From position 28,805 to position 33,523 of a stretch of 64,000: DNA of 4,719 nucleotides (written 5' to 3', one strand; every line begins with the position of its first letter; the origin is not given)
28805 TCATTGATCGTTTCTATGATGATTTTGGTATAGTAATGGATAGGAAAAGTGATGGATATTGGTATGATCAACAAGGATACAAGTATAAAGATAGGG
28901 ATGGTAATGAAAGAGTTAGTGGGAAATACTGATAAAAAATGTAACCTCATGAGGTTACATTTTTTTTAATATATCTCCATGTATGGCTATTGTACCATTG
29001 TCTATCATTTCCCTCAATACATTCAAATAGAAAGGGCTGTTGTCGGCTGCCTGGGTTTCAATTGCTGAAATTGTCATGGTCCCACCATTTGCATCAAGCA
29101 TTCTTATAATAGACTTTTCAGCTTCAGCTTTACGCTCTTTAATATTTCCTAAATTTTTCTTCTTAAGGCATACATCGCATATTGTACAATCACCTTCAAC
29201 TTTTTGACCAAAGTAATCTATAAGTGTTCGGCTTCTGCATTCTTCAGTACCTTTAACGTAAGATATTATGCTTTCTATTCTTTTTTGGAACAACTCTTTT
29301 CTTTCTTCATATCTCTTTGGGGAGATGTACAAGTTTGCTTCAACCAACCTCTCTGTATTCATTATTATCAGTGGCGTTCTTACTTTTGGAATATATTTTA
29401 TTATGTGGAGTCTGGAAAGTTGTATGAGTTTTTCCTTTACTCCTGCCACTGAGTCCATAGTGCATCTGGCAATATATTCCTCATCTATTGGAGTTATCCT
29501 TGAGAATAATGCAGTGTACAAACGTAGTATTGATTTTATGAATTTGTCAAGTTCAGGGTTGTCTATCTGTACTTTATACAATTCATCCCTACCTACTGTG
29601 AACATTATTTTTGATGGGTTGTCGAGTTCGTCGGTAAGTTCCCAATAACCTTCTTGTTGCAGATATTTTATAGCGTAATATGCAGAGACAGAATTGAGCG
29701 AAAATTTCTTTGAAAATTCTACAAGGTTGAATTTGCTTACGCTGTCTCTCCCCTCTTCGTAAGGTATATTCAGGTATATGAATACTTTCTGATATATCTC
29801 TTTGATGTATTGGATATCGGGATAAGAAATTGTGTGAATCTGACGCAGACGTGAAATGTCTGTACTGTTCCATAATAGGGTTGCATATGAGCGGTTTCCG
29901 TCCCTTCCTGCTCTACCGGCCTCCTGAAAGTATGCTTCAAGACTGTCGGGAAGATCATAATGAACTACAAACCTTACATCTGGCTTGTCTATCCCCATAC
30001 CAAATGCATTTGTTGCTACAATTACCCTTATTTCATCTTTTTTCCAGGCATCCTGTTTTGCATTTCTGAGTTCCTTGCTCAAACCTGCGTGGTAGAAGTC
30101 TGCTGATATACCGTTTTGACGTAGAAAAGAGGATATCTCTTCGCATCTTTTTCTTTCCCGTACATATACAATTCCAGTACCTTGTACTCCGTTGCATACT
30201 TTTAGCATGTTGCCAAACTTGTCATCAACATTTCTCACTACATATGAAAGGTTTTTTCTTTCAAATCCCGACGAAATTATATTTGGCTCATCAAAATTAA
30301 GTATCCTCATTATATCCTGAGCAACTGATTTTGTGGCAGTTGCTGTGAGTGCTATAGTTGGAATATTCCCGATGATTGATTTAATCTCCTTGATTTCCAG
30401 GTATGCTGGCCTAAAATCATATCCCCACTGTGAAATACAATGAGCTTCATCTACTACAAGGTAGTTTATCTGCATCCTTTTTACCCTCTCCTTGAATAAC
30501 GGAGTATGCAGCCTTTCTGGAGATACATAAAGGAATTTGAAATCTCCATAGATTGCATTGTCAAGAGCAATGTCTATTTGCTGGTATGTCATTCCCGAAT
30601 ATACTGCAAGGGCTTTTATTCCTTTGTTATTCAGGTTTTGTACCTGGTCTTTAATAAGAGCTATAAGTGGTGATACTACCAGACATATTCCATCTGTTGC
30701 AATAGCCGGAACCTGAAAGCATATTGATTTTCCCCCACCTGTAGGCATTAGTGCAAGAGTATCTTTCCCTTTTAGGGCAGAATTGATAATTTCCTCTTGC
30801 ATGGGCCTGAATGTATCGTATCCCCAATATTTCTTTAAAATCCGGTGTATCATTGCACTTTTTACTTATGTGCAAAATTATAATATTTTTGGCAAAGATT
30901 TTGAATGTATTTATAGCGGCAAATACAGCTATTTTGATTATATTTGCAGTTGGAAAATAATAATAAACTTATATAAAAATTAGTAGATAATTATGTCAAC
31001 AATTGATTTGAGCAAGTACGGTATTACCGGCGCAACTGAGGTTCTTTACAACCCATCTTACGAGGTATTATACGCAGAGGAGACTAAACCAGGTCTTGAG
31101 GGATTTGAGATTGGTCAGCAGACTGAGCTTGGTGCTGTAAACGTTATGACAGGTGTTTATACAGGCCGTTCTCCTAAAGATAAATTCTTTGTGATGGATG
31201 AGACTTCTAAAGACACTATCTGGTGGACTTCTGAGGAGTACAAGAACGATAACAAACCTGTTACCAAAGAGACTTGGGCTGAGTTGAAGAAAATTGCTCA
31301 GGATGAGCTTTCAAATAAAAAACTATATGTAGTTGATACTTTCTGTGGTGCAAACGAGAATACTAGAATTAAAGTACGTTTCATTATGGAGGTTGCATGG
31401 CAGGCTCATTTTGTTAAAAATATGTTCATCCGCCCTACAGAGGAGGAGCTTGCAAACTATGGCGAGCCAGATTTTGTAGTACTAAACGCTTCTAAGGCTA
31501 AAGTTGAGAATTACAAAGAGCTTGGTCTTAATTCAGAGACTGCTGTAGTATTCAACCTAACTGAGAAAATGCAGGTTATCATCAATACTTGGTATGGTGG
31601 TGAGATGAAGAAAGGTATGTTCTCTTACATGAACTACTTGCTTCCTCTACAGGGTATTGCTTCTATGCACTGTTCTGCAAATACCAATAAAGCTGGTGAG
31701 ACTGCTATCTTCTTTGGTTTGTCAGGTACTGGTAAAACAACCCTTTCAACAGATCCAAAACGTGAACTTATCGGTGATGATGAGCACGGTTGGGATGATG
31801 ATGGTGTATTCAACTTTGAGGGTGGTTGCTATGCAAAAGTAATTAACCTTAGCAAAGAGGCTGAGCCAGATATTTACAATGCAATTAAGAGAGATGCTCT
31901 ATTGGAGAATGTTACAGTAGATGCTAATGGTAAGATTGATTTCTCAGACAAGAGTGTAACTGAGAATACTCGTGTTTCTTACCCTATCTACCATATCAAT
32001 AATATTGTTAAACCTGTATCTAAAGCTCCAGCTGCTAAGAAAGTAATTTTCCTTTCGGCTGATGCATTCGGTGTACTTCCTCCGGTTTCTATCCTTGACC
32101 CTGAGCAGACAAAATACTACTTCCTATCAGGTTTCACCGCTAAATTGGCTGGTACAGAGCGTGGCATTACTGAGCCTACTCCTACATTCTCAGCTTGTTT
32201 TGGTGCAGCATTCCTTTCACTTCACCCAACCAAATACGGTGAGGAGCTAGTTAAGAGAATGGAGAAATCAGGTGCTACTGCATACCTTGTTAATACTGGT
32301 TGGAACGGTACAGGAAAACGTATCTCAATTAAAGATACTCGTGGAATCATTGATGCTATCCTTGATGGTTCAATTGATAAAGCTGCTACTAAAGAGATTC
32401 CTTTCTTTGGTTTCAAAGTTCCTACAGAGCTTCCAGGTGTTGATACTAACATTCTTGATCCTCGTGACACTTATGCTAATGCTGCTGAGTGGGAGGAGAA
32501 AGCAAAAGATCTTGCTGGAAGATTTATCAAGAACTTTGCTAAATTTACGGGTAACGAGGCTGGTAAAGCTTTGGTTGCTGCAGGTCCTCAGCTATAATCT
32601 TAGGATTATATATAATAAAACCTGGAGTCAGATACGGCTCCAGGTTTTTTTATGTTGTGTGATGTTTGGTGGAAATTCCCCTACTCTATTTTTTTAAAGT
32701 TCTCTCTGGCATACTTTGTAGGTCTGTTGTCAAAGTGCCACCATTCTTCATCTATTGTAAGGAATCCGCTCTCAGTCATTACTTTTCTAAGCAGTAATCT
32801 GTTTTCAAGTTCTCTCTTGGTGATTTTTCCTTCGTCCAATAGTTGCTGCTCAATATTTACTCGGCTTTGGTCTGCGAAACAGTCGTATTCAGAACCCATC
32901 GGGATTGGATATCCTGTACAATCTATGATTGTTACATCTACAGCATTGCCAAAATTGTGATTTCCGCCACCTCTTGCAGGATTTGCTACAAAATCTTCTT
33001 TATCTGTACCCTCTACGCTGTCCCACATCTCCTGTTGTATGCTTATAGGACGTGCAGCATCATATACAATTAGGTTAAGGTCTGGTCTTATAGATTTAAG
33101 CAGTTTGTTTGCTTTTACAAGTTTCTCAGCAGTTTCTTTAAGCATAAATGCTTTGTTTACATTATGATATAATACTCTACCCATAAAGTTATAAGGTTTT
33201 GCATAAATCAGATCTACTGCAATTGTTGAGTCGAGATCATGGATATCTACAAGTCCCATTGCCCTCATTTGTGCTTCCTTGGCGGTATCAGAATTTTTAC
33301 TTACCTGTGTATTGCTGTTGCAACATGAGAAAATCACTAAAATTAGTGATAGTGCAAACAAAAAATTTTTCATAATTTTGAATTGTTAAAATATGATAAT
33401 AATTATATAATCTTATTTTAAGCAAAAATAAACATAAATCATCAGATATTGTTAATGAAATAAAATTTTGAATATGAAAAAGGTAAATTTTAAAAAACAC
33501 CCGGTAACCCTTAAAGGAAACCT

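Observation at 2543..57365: The word TCCCGAC(A/G) is about 10-fold over-represented, independent of strand and reading frame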

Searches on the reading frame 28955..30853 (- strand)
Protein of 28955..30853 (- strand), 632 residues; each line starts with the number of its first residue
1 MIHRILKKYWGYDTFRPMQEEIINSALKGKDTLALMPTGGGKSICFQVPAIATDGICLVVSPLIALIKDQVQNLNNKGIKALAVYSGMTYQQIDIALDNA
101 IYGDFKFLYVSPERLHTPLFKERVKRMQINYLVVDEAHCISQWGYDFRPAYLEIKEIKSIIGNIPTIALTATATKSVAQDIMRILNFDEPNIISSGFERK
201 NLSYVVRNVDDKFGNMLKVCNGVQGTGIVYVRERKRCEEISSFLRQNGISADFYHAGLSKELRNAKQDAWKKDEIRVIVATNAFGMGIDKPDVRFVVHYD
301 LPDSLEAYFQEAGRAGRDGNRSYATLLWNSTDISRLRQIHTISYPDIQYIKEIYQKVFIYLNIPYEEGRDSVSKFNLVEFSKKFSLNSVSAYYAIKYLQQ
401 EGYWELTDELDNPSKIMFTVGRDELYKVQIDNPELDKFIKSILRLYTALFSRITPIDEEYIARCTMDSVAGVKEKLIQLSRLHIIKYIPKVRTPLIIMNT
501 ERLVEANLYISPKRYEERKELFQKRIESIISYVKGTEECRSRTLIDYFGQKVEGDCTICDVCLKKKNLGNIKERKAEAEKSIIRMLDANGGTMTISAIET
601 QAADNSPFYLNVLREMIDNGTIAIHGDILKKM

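Call 6: search_protein_families(library=ncbifam, proteins=[window:28955-30853:-])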
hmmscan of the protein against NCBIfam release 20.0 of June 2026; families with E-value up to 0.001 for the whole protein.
window:28955-30853:- (632 aa): 29 families (the best 25 are shown)
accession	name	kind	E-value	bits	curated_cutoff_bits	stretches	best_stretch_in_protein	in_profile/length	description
TIGR01389.1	recQ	equivalog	6.3e-143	477.3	640.2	2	3-356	2-356/591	DNA helicase RecQ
TIGR00614.1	recQ_fam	subfamily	7.4e-126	420.7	219.8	1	5-363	2-367/470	RecQ family ATP-dependent DNA helicase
NF008279.0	PRK11057.1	equivalog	9.7e-117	390.9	1015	1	3-339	14-351/608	ATP-dependent DNA helicase RecQ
NF041063.1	DpdF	equivalog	4.4e-62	210.8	550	1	7-339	132-493/813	protein DpdF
NF053631.1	RNA_helic_CshA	equivalog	1.7e-32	112.8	646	1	10-348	17-361/434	degradosome RNA helicase CshA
NF008394.0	PRK11192.1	equivalog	6.9e-28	97.6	507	1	10-340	21-363/441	ATP-dependent RNA helicase SrmB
NF053711.1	RNA_heli_RhlE1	exception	3.8e-23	81.9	750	1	10-343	19-363/434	RNA helicase RhlE1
NF008744.0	PRK11776.1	equivalog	1.4e-20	73.3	524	1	10-347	22-365/460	ATP-dependent RNA helicase DbpA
NF053636.1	DDHlcsCsdAPsy1082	equivalog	1.5e-20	73.3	890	1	10-337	21-356/512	DEAD/DEAH box helicase CsdA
NF008642.0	PRK11634.1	equivalog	9.3e-19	67.2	989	1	10-340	24-361/628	DEAD/DEAH family ATP-dependent RNA helicase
NF007882.0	PRK10590.1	equivalog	5.6e-17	61.8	743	1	11-340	20-361/456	ATP-dependent RNA helicase RhlE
TIGR03817.1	DECH_helic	hypoth_equivalog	9.8e-17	60.5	874.1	2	199-327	246-382/742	helicase/secretion neighborhood putative DEAH-box helicase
TIGR04121.1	DEXH_lig_assoc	equivalog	3.9e-16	58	850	1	15-323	14-352/804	ligase-associated DNA damage response DEXH box helicase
NF002340.1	PRK01297.1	equivalog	1.8e-15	56.7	564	1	10-327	19-352/372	ATP-dependent RNA helicase RhlB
NF010338.0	PRK13767.1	equivalog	2.6e-14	52.4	849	1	7-317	24-384/877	ATP-dependent helicase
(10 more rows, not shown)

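Call 17: find_homologous_proteins(query=window:28955-30853:-, max_evalue=1e-50)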
Query window:28955-30853:- (632 aa): 8000 proteins with E <= 1e-50 among 8000 candidates; the best 120 are listed.
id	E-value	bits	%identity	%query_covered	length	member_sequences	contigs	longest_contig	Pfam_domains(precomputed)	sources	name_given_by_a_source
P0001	0.0e+0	1430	100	100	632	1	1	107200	PF00270.36,PF16124.11,PF00271.38,PF04851.22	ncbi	-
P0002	0.0e+0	1292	90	100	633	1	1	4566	PF00270.36,PF16124.11,PF00271.38,PF04851.22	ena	-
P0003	0.0e+0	1271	88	100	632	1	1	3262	PF00270.36,PF16124.11,PF00271.38,PF04851.22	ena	-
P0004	0.0e+0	1269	88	100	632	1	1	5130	PF00270.36,PF16124.11,PF00271.38,PF04851.22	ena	-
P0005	0.0e+0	1268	88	100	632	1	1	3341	PF00270.36,PF16124.11,PF00271.38,PF04851.22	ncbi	-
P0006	0.0e+0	1268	88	100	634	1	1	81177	PF00270.36,PF16124.11,PF00271.38,PF04851.22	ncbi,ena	-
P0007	0.0e+0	1266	88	100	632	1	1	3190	PF00270.36,PF16124.11,PF00271.38,PF04851.22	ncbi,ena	-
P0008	0.0e+0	1266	88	100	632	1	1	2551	PF00270.36,PF16124.11,PF00271.38,PF04851.22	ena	-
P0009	0.0e+0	1266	88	100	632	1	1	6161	PF00270.36,PF16124.11,PF00271.38,PF04851.22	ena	-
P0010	0.0e+0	1264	88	100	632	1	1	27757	PF00270.36,PF16124.11,PF00271.38,PF04851.22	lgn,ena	-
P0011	0.0e+0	1264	88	100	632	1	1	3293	PF00270.36,PF16124.11,PF00271.38,PF04851.22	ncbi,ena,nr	ncbi:MAG: RecQ family ATP-dependent DNA helicase [Bacteroidales bacterium]|nr:RecQ family ATP-depend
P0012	0.0e+0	1263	88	100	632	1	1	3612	PF00270.36,PF16124.11,PF00271.38,PF04851.22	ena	-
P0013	0.0e+0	1259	87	100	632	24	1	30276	PF00270.36,PF16124.11,PF00271.38,PF04851.22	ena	-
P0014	0.0e+0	1259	87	100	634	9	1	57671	PF00270.36,PF16124.11,PF00271.38,PF04851.22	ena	-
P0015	0.0e+0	1257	87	100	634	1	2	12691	PF00270.36,PF16124.11,PF00271.38,PF04851.22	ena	-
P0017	0.0e+0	1253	86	100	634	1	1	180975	PF00270.36,PF16124.11,PF00271.38,PF04851.22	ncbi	-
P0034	0.0e+0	1239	86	100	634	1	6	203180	PF00270.36,PF16124.11,PF00271.38,PF04851.22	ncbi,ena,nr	ncbi:MAG: RecQ family ATP-dependent DNA helicase [Bacteroidales bacterium]|nr:RecQ family ATP-depend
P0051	0.0e+0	1220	83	100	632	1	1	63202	PF00270.36,PF16124.11,PF00271.38,PF04851.22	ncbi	-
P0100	0.0e+0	1170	81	100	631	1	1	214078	PF00270.36,PF16124.11,PF00271.38,PF04851.22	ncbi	-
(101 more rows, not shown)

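Call 18: find_encoding_contigs(protein=P0001, flank=10000, max_places=3)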
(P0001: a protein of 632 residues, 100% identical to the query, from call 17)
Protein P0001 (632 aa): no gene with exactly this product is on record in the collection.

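Call 19: find_encoding_contigs(protein=P0006, flank=10000, max_places=3)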
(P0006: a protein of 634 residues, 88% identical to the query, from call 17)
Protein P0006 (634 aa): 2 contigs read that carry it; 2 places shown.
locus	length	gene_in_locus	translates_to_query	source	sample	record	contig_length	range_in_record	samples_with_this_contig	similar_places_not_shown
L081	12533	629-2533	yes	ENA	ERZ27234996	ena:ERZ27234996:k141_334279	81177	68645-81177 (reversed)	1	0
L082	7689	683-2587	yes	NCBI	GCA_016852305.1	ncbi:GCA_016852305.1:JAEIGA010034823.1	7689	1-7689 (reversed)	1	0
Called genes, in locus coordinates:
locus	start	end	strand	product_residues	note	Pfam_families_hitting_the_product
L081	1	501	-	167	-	?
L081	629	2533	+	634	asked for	PF00270:DEAD, PF04851:ResIII (weak), PF00271:Helicase_C, PF16124:RecQ_Zn_bind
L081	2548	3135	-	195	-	-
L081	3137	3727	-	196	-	-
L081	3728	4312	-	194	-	PF02545:Maf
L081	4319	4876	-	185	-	PF00702:Hydrolase, PF08282:Hydrolase_3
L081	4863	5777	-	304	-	PF01488:Shikimate_DH (weak), PF03807:F420_oxidored, PF10728:DUF2520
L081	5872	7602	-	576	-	PF02771:Acyl-CoA_dh_N, PF02770:Acyl-CoA_dh_M, PF00441:Acyl-CoA_dh_1, PF22924:ACOX_C_alpha1 (weak), PF08028:Acyl-CoA_dh_2, PF12186:AcylCoA_dehyd_C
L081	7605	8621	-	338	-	PF01012:ETF, PF00766:ETF_alpha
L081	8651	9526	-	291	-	PF01012:ETF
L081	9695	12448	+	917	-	PF00133:tRNA-synt_1, PF09334:tRNA-synt_1g, PF13603:tRNA-synt_1_2, PF08264:Anticodon_1, PF10458:Val_tRNA-synt_C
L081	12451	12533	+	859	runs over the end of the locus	PF00690:Cation_ATPase_N, PF00122:E1-E2_ATPase, PF00702:Hydrolase, PF13246:Cation_ATPase, PF08282:Hydrolase_3 (faint), PF00689:Cation_ATPase_C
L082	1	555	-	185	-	?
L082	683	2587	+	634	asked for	PF00270:DEAD, PF04851:ResIII (weak), PF00271:Helicase_C, PF16124:RecQ_Zn_bind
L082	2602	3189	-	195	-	-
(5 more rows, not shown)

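Call 20: find_encoding_contigs(protein=P0017, flank=10000, max_places=3)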
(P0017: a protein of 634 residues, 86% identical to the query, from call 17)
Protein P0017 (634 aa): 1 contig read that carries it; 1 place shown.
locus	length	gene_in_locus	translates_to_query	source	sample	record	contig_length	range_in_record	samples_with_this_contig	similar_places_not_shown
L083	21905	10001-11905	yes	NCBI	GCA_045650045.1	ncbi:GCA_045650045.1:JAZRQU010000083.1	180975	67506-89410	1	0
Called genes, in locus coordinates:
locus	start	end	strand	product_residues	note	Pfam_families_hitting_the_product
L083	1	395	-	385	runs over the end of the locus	PF01979:Amidohydro_1, PF07969:Amidohydro_3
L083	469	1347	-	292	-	PF01734:Patatin, PF19890:DUF6363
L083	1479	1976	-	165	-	PF00578:AhpC-TSA, PF08534:Redoxin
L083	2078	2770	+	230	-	PF01427:Peptidase_M15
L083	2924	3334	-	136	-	PF01842:ACT (weak), PF13291:ACT_4 (faint), PF19571:ACT_8, PF13840:ACT_7 (faint), PF22629:ACT_AHAS_ss (faint)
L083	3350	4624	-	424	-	PF00501:AMP-binding, PF14535:AMP-binding_C_2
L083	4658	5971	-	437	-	PF00155:Aminotran_1_2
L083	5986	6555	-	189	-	PF01558:POR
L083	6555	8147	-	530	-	PF01855:POR_N, PF02776:TPP_enzyme_N (faint), PF02775:TPP_enzyme_C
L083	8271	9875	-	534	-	PF01293:PEPCK_ATP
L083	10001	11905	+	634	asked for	PF00270:DEAD, PF04851:ResIII (weak), PF00271:Helicase_C, PF16124:RecQ_Zn_bind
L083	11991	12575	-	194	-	PF02545:Maf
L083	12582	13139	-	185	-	PF00702:Hydrolase, PF08282:Hydrolase_3 (weak)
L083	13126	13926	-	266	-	PF01488:Shikimate_DH (faint), PF03807:F420_oxidored, PF10728:DUF2520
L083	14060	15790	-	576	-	PF02771:Acyl-CoA_dh_N, PF02770:Acyl-CoA_dh_M, PF00441:Acyl-CoA_dh_1, PF22924:ACOX_C_alpha1 (weak), PF08028:Acyl-CoA_dh_2, PF12186:AcylCoA_dehyd_C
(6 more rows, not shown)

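Call 22: find_encoding_contigs(protein=P0051, flank=10000, max_places=2)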
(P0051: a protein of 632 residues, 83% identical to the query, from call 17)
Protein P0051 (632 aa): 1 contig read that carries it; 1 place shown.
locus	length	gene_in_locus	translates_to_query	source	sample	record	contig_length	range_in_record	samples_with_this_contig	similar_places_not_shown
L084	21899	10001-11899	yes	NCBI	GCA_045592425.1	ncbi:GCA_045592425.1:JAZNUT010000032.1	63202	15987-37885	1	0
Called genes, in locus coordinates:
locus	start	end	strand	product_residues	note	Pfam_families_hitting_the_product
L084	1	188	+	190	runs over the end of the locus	PF01812:5-FTHF_cyc-lig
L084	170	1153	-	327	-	-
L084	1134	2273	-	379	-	PF01979:Amidohydro_1, PF07969:Amidohydro_3 (weak)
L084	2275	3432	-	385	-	PF01979:Amidohydro_1, PF07969:Amidohydro_3 (weak)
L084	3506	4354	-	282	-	PF01734:Patatin, PF19890:DUF6363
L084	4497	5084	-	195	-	PF08534:Redoxin, PF00578:AhpC-TSA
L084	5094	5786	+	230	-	PF01427:Peptidase_M15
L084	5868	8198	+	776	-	PF13620:CarboxypepD_reg (weak), PF13715:CarbopepD_reg_2, PF07715:Plug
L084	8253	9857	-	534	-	PF01293:PEPCK_ATP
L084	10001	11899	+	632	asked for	PF00270:DEAD, PF04851:ResIII (weak), PF00271:Helicase_C, PF16124:RecQ_Zn_bind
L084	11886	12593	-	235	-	PF02545:Maf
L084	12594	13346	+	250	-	PF06293:Kdo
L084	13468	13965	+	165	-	-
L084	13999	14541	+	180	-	-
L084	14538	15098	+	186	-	-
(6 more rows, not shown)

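Call 23: find_encoding_contigs(protein=P0100, flank=10000, max_places=2)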
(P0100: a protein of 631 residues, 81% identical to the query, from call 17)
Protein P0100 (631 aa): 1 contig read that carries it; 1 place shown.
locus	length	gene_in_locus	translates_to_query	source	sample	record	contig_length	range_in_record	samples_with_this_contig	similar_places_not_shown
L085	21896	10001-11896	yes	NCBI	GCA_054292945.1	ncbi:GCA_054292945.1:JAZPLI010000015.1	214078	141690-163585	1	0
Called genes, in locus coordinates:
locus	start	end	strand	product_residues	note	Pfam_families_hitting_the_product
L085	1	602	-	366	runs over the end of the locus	PF13280:WYL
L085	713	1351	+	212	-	PF01914:MarC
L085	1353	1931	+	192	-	PF01812:5-FTHF_cyc-lig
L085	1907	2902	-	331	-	-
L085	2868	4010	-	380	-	PF01979:Amidohydro_1, PF07969:Amidohydro_3 (weak)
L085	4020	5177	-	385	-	PF01979:Amidohydro_1, PF07969:Amidohydro_3 (weak)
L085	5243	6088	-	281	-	PF01734:Patatin, PF19890:DUF6363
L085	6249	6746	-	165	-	PF00578:AhpC-TSA, PF08534:Redoxin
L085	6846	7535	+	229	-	PF01427:Peptidase_M15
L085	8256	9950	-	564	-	PF01293:PEPCK_ATP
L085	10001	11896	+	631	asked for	PF00270:DEAD, PF04851:ResIII (weak), PF00271:Helicase_C, PF16124:RecQ_Zn_bind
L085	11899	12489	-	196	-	PF02545:Maf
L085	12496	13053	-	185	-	PF00702:Hydrolase (weak), PF08282:Hydrolase_3 (weak)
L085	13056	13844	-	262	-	PF03807:F420_oxidored, PF10728:DUF2520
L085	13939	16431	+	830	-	PF00403:HMA, PF00122:E1-E2_ATPase, PF00702:Hydrolase, PF00403:HMA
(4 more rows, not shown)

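Call 24: find_encoding_contigs(protein=P0034, flank=10000, max_places=2)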
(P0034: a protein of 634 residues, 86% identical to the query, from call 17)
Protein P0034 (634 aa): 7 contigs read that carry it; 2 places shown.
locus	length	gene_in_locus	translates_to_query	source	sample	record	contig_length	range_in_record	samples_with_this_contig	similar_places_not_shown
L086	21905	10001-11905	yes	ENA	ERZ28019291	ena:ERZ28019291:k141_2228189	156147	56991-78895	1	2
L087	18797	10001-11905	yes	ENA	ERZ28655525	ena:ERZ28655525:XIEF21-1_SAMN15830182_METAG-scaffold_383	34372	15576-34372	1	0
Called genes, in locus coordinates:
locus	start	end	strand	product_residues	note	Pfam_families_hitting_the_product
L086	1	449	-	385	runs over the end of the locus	PF01979:Amidohydro_1, PF07969:Amidohydro_3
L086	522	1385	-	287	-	PF01734:Patatin, PF19890:DUF6363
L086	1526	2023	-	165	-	PF00578:AhpC-TSA, PF08534:Redoxin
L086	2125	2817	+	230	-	PF01427:Peptidase_M15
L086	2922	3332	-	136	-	PF01842:ACT (weak), PF19571:ACT_8, PF13840:ACT_7 (faint), PF22629:ACT_AHAS_ss (faint)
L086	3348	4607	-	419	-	PF00501:AMP-binding, PF14535:AMP-binding_C_2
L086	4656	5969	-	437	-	PF00155:Aminotran_1_2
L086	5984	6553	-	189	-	PF01558:POR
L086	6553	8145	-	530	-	PF01855:POR_N, PF02775:TPP_enzyme_C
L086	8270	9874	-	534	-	PF01293:PEPCK_ATP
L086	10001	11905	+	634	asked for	PF00270:DEAD, PF04851:ResIII (weak), PF00271:Helicase_C, PF16124:RecQ_Zn_bind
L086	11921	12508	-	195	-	-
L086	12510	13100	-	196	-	-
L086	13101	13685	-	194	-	PF02545:Maf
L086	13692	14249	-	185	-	PF00702:Hydrolase, PF08282:Hydrolase_3 (weak)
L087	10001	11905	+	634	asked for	PF00270:DEAD, PF04851:ResIII (weak), PF00271:Helicase_C, PF16124:RecQ_Zn_bind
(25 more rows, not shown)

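Call 45: list_cluster_members(proteins=[P0001, P0017, P0100, P0011])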
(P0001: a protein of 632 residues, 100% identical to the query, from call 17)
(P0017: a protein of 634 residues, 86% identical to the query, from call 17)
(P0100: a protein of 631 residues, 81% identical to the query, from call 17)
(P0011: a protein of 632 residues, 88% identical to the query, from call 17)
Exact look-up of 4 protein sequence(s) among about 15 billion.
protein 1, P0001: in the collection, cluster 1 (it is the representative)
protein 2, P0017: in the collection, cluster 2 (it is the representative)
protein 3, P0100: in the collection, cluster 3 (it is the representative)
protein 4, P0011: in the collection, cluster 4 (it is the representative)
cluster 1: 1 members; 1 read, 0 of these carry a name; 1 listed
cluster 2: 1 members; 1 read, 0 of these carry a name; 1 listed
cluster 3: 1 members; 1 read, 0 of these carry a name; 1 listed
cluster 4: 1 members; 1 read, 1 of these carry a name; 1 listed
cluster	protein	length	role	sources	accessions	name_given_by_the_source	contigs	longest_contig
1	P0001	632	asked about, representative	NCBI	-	-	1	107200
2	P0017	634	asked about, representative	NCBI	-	-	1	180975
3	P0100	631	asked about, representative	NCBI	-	-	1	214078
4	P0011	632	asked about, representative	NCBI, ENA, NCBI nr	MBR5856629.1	MAG: RecQ family ATP-dependent DNA helicase [Bacteroidales bacterium] | RecQ family ATP-dependent DNA helicase [Bacteroidales bacterium]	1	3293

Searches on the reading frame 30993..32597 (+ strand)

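Call 6: search_protein_families(library=ncbifam, proteins=[window:30993-32597:+])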
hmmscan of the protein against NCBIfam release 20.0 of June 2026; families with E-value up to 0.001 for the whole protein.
window:30993-32597:+ (534 aa): 6 families
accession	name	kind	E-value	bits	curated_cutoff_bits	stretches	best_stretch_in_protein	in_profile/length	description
NF006819.0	PRK09344.1-1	subfamily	8.1e-298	988.6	745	1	3-534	8-538/538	phosphoenolpyruvate carboxykinase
TIGR00224.1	pckA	equivalog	1.1e-254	846.2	590.05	1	3-534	7-532/532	phosphoenolpyruvate carboxykinase (ATP)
NF006820.0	PRK09344.1-2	subfamily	2.6e-201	669.9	636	1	3-532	6-526/529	phosphoenolpyruvate carboxykinase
NF006822.0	PRK09344.1-4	equivalog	8.3e-180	598.8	806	1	4-520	11-519/537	phosphoenolpyruvate carboxykinase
NF006823.0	PRK09344.1-5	equivalog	3.3e-151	504.4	815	1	41-533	27-512/513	phosphoenolpyruvate carboxykinase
NF006821.0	PRK09344.1-3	subfamily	4.3e-135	451.3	369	1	15-521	19-513/525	phosphoenolpyruvate carboxykinase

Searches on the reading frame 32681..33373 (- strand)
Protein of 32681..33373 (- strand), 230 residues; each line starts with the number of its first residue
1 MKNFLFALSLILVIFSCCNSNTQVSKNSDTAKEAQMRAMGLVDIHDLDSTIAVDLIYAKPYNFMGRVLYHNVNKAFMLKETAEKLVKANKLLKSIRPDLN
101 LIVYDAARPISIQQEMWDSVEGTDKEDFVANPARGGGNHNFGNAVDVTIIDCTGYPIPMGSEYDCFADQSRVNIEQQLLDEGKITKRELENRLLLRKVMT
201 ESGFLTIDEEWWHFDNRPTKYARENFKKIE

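Call 33: search_protein_families(library=pfam, proteins=[window:32681-33373:-], max_evalue=0.00001)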
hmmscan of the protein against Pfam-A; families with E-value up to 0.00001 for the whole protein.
window:32681-33373:- (230 aa): 1 family
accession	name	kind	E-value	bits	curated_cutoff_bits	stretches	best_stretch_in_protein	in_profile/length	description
PF01427.22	Peptidase_M15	-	1.1e-24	87.8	27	1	38-226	2-194/199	D-ala-D-ala dipeptidase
